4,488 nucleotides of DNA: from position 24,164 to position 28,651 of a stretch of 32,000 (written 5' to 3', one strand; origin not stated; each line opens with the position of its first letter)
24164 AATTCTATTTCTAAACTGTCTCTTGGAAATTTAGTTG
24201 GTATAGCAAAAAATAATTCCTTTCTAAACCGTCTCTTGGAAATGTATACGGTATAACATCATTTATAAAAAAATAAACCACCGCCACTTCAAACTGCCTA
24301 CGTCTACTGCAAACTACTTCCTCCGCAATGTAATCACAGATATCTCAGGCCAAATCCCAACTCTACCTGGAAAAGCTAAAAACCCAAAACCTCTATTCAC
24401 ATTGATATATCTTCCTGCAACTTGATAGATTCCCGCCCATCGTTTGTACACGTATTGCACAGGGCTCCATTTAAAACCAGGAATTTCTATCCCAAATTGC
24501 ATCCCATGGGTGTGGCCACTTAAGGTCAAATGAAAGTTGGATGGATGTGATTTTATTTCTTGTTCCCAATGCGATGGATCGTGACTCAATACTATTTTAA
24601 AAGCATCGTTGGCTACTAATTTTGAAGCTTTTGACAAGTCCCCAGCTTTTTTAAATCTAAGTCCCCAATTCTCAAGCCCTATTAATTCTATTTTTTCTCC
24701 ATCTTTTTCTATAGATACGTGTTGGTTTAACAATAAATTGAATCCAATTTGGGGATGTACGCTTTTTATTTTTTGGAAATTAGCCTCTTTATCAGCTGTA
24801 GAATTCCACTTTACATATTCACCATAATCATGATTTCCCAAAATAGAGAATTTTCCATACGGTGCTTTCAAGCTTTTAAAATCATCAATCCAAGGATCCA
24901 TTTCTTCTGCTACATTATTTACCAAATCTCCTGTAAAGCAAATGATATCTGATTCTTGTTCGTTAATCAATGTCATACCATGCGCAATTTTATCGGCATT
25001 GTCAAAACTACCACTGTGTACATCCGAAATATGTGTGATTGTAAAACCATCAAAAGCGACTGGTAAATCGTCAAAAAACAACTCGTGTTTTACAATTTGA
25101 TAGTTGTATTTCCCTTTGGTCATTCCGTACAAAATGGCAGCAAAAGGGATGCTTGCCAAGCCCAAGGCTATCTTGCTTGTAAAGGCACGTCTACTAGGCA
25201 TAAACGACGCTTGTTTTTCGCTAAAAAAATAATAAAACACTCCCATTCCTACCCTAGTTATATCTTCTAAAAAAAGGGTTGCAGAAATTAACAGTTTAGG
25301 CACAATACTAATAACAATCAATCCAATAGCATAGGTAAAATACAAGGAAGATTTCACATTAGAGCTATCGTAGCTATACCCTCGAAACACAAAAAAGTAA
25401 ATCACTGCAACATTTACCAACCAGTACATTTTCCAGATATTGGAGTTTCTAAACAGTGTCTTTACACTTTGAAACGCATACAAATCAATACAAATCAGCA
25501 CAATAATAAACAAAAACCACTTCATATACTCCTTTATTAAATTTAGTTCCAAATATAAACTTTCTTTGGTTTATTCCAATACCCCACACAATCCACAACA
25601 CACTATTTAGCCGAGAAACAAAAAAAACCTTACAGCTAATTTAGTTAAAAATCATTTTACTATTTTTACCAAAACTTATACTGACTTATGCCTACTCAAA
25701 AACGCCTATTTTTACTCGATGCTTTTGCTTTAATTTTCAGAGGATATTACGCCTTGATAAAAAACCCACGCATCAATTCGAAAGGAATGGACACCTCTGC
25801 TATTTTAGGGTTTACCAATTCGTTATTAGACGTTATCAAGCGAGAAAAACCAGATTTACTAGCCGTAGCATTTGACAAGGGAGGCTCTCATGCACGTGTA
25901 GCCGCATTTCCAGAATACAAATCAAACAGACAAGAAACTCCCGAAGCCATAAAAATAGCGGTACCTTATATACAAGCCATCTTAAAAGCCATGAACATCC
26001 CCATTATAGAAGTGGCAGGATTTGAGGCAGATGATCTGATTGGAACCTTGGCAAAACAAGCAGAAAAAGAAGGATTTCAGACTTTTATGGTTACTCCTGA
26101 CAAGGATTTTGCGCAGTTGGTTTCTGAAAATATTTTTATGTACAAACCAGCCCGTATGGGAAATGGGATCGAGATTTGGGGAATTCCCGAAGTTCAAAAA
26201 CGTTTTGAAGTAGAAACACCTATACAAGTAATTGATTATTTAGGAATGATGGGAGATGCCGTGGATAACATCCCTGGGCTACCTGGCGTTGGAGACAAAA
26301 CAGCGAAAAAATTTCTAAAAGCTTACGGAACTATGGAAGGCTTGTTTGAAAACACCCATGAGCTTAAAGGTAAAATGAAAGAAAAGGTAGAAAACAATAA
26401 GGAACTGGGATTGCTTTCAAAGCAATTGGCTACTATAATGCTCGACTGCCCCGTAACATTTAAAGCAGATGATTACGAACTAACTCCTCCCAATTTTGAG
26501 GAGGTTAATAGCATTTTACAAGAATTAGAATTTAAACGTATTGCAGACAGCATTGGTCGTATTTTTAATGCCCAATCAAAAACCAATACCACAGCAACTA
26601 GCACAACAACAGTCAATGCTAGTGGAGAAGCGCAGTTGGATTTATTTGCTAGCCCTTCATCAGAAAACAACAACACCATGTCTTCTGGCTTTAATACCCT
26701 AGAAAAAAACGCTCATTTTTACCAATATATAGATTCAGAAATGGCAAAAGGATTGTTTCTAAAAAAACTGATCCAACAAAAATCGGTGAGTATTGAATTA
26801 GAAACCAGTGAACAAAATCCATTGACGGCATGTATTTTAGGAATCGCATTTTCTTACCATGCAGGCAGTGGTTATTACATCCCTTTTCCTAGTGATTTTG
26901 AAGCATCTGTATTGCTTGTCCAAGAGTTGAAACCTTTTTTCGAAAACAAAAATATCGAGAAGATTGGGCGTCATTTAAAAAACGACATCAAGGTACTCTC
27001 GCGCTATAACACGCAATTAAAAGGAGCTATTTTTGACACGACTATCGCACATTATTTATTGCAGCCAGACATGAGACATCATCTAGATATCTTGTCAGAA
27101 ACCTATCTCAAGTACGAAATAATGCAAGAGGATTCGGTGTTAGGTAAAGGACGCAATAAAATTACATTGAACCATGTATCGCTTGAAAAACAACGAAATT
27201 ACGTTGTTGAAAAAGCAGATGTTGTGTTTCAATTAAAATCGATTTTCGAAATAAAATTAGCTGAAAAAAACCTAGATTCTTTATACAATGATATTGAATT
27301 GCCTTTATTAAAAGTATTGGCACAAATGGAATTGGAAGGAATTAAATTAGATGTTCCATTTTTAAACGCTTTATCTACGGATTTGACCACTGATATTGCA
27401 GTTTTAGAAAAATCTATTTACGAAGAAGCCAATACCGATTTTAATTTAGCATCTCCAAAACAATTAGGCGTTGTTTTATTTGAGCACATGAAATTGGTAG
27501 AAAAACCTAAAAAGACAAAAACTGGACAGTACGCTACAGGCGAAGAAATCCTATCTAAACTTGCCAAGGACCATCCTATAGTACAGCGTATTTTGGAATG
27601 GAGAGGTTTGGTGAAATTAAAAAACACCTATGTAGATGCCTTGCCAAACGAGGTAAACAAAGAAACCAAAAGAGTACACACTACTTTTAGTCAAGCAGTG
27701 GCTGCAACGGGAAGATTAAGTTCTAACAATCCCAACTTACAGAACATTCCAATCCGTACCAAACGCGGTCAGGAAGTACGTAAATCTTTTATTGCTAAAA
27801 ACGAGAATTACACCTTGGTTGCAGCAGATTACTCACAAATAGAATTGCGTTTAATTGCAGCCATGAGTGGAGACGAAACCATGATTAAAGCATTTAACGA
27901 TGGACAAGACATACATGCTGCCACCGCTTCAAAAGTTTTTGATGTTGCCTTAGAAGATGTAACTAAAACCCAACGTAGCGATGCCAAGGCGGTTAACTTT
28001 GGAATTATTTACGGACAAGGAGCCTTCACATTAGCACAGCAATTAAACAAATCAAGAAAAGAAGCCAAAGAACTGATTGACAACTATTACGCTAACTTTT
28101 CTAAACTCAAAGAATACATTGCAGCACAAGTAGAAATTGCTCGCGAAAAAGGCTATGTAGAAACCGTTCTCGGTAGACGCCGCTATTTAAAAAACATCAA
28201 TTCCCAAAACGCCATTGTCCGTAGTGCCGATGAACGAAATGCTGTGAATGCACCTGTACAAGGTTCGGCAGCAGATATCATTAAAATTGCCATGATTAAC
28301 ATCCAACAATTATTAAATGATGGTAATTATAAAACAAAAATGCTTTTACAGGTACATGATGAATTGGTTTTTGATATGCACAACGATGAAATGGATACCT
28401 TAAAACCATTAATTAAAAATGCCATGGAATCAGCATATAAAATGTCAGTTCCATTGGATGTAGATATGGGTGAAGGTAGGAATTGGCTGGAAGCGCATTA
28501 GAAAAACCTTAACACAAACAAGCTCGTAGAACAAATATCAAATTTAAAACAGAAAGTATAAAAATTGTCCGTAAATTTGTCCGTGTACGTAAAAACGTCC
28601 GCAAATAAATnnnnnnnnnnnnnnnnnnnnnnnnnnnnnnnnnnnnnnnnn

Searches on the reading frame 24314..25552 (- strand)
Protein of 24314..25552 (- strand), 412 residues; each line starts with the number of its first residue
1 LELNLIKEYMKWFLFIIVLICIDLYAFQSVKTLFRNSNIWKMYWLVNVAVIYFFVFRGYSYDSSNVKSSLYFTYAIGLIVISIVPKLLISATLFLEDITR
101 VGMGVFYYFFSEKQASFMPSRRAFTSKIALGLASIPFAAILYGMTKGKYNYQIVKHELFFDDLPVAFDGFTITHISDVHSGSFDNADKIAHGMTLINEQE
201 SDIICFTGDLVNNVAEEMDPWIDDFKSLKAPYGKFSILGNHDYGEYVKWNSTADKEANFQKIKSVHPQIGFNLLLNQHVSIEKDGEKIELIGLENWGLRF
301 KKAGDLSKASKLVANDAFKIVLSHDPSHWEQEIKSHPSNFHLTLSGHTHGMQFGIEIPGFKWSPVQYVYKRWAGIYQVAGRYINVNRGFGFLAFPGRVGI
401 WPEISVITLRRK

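Call 45: search_protein_families(library=pfam, proteins=[window:24314-25552:-])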
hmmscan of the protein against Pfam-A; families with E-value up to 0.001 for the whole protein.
window:24314-25552:- (412 aa): 2 families
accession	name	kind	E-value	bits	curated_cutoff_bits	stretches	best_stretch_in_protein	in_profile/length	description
PF00149.33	Metallophos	-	5.1e-14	53.6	21.5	1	171-350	2-190/191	Calcineurin-like phosphoesterase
PF12850.12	Metallophos_2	-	2.2e-06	28.2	27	1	172-350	3-118/154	Calcineurin-like phosphoesterase superfamily domain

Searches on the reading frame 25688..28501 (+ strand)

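Call 45: search_protein_families(library=pfam, proteins=[window:25688-28501:+])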
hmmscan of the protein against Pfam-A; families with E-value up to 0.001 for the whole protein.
window:25688-28501:+ (937 aa): 5 families
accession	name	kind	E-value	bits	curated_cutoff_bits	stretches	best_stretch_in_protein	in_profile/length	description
PF00476.26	DNA_pol_A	-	1.9e-158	527.9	34.3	1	559-935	4-381/381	DNA polymerase family A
PF02739.22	5_3_exonuc_N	-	1e-51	175.3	34.3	1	6-173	1-163/164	5'-3' exonuclease, N-terminal resolvase-like domain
PF01367.25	5_3_exonuc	-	7.4e-31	106.9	40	1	177-269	2-95/97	5'-3' exonuclease, C-terminal SAM fold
PF01612.26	DNA_pol_A_exo1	-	3.2e-21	76.4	23.6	1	346-524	2-172/173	3'-5' exonuclease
PF22619.2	DNA_polI_exo1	-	1.1e-14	54.8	27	1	370-516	2-140/140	DNA polymerase I, ribonuclease H-like domain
